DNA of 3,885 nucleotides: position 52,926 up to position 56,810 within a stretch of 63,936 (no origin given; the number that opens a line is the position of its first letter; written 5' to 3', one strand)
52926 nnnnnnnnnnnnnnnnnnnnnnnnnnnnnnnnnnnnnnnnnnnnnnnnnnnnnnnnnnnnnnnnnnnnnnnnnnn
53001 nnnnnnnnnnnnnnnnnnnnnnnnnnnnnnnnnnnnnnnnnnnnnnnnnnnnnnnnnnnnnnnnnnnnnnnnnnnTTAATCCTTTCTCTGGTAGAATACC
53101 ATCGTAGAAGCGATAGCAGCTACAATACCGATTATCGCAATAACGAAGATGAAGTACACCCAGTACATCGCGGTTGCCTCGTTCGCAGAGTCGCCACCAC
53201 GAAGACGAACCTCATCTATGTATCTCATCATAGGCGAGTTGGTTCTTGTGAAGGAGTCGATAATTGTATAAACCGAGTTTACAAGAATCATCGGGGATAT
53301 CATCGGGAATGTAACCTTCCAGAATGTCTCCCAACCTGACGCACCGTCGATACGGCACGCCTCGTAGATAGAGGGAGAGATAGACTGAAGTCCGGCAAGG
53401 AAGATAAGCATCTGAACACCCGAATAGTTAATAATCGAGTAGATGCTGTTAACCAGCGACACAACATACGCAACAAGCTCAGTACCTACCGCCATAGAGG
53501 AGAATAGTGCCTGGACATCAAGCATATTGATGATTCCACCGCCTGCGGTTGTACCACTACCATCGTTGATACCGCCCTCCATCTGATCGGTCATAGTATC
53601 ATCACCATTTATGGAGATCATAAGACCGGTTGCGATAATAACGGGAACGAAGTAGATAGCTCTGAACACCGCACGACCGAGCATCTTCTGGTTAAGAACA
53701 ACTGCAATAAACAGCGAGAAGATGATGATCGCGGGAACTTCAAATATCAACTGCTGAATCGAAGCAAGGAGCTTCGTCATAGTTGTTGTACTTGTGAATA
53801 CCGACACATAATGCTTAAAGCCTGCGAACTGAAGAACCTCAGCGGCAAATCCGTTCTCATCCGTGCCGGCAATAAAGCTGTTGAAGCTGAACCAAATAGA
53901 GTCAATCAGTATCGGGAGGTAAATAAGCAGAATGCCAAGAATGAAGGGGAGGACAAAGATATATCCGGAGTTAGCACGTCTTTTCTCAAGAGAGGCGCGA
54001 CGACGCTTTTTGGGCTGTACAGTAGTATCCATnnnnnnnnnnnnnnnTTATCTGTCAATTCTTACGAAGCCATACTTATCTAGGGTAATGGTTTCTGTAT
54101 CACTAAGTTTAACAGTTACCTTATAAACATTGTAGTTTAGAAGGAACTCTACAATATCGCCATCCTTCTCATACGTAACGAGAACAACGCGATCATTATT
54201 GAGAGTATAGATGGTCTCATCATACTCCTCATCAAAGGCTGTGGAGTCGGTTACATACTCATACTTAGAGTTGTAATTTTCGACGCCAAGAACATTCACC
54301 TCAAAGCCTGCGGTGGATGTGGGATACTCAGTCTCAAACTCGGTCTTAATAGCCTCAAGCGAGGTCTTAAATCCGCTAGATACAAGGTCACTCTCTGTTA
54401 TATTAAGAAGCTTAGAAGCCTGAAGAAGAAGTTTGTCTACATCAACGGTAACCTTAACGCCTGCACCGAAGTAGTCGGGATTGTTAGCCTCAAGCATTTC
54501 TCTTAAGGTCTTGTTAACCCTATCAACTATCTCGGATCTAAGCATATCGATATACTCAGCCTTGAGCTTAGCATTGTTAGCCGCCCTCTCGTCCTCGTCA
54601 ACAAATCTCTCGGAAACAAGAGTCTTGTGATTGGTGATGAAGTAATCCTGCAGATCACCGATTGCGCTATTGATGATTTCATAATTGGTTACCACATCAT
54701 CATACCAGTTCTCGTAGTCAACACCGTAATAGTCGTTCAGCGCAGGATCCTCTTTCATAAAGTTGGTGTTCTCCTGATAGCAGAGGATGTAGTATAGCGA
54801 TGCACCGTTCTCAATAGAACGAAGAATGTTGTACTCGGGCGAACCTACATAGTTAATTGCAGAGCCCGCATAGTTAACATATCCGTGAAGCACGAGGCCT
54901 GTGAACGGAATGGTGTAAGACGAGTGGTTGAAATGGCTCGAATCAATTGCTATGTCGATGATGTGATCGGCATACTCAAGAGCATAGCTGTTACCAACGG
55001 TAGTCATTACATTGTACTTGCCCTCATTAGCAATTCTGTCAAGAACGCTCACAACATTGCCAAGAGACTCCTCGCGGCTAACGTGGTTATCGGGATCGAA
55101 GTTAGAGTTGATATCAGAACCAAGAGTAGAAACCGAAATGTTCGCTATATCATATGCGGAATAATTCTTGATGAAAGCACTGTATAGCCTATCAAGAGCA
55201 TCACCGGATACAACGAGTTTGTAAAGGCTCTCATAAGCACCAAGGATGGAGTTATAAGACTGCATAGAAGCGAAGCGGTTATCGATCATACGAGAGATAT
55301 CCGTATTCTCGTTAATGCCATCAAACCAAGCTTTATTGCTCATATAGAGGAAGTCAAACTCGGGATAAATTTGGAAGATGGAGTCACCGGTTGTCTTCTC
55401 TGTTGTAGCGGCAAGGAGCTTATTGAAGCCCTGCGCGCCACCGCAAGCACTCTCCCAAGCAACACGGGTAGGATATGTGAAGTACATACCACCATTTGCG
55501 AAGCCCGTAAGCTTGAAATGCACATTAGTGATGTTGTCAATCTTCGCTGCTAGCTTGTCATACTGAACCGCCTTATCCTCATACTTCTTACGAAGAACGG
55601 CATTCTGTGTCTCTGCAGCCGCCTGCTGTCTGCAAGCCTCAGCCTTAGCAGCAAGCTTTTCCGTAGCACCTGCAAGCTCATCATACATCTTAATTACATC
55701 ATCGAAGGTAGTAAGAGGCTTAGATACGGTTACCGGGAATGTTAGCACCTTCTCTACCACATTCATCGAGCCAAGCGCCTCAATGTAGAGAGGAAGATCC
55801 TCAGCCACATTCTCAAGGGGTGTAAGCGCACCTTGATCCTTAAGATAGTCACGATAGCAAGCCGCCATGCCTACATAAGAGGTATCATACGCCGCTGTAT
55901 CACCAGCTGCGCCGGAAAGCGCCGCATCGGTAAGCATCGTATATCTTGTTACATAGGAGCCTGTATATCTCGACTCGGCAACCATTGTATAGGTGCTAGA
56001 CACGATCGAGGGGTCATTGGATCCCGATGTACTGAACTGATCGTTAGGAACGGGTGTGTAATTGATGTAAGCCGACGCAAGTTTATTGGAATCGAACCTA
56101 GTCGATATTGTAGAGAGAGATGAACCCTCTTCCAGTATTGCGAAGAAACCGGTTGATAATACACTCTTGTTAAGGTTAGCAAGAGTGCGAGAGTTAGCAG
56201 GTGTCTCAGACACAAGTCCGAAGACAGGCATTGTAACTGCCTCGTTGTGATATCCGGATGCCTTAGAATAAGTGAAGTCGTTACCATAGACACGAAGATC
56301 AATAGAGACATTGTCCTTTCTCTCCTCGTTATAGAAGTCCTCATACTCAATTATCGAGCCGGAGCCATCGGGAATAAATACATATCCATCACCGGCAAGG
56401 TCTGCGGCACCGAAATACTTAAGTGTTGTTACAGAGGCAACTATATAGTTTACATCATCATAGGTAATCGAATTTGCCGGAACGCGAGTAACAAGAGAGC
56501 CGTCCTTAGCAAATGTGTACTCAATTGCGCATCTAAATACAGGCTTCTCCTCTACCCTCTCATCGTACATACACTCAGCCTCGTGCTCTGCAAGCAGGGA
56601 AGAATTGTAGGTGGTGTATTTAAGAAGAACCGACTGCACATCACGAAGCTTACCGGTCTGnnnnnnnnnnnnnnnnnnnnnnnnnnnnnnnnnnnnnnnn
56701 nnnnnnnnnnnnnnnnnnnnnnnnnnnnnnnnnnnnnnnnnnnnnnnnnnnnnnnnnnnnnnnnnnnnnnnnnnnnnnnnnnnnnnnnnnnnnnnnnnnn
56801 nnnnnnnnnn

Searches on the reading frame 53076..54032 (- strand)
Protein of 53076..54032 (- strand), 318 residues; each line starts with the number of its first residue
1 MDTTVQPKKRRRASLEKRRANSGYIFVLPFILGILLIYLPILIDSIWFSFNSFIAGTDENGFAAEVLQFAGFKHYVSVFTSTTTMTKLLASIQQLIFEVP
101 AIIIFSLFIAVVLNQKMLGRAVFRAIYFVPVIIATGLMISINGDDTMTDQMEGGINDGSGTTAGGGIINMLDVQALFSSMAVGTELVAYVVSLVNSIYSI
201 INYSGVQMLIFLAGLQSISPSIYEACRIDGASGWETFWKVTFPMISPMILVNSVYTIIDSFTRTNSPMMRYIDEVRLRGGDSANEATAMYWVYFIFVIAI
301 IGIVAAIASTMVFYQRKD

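Call 5: search_protein_families(library=pfam, proteins=[window:53076-54032:-], max_evalue=0.01)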
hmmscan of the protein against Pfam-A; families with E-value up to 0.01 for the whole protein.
window:53076-54032:- (318 aa): 1 family
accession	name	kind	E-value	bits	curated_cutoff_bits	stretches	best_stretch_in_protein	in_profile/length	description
PF00528.27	BPD_transp_1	-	4.6e-10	40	26.4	1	199-310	60-171/184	Binding-protein-dependent transport system inner membrane component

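Call 6: search_protein_families(library=ncbifam, proteins=[window:53076-54032:-], max_evalue=0.01)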
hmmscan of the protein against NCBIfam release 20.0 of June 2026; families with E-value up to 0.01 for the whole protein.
window:53076-54032:- (318 aa): 11 families
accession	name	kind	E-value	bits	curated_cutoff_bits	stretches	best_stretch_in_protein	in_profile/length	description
NF007852.0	PRK10561.1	equivalog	1.1e-10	41.9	335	1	190-262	159-232/295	sn-glycerol-3-phosphate ABC transporter permease UgpA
NF040932.1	ABC_arch_GlcU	equivalog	4.9e-08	32.9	340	1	201-268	145-209/272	glucose ABC transporter permease GlcU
NF040931.1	ABC_arch_GlcT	equivalog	4.2e-07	29.9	360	1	191-311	144-256/278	glucose ABC transporter permease GlcT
TIGR00969.1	3a0106s02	subfamily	1.1e-05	25.1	240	1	215-256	166-207/272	sulfate ABC transporter permease subunit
TIGR01581.1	Mo_ABC_porter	hypoth_equivalog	2e-05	24.2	210.3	1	181-258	87-169/225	ABC transporter permease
NF008232.0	PRK10999.1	equivalog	0.00013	20.8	392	1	71-248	266-432/520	maltose ABC transporter permease MalF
NF008231.0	PRK10998.1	equivalog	0.00032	20.4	261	1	200-313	163-278/296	maltose ABC transporter permease MalG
TIGR02140.1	permease_CysW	equivalog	0.00032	20.3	329.1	0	224-249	161-186/261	sulfate ABC transporter permease subunit CysW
NF011624.0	PRK15050.1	equivalog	0.00068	18.8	247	0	189-255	157-224/297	2-aminoethylphosphonate ABC transporter permease subunit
TIGR02141.1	modB_ABC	equivalog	0.0028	17.3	182.6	1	213-254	101-142/208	molybdate ABC transporter permease subunit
NF006939.0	PRK09421.1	equivalog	0.0031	17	262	0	214-257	115-158/230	molybdate ABC transporter permease subunit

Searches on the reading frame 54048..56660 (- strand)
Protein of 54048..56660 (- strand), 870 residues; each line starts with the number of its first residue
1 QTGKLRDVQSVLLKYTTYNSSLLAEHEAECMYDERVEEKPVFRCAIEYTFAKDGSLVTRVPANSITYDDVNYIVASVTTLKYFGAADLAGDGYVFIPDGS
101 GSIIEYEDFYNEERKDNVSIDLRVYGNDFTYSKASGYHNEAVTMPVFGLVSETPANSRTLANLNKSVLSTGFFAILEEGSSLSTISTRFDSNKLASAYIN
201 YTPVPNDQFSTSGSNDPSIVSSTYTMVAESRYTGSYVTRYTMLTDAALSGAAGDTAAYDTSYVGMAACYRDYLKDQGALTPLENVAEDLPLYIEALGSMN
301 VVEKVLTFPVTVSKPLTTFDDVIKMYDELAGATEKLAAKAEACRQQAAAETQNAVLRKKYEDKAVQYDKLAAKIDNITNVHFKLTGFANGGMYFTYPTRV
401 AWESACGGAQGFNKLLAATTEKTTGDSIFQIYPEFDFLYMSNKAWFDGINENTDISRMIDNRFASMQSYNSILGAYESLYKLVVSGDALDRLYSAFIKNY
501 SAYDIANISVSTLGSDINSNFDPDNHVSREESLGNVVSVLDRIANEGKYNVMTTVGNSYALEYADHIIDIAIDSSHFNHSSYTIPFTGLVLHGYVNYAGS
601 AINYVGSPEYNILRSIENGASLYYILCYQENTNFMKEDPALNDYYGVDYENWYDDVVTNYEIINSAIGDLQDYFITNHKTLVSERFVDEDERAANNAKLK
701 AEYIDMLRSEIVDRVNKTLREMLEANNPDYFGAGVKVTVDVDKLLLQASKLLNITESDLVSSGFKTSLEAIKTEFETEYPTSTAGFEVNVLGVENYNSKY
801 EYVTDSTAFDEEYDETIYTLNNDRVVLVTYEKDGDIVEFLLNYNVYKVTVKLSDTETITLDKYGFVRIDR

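Call 39: search_protein_families(library=pfam, proteins=[window:54048-56660:-], max_evalue=10)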
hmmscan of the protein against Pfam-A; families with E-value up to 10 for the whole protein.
window:54048-56660:- (870 aa): 3 families
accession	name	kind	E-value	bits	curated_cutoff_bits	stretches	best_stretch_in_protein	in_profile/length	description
PF18952.6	DUF5696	-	5.5e-114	382.3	25.6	2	375-682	279-577/612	Family of unknown function (DUF5696)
PF08533.16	Glyco_hydro_42C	-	0.0091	16.2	21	1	831-861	8-38/58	Beta-galactosidase C-terminal domain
PF24596.1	DUF7620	-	1.9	9.5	27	1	689-727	23-57/69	Family of unknown function (DUF7620)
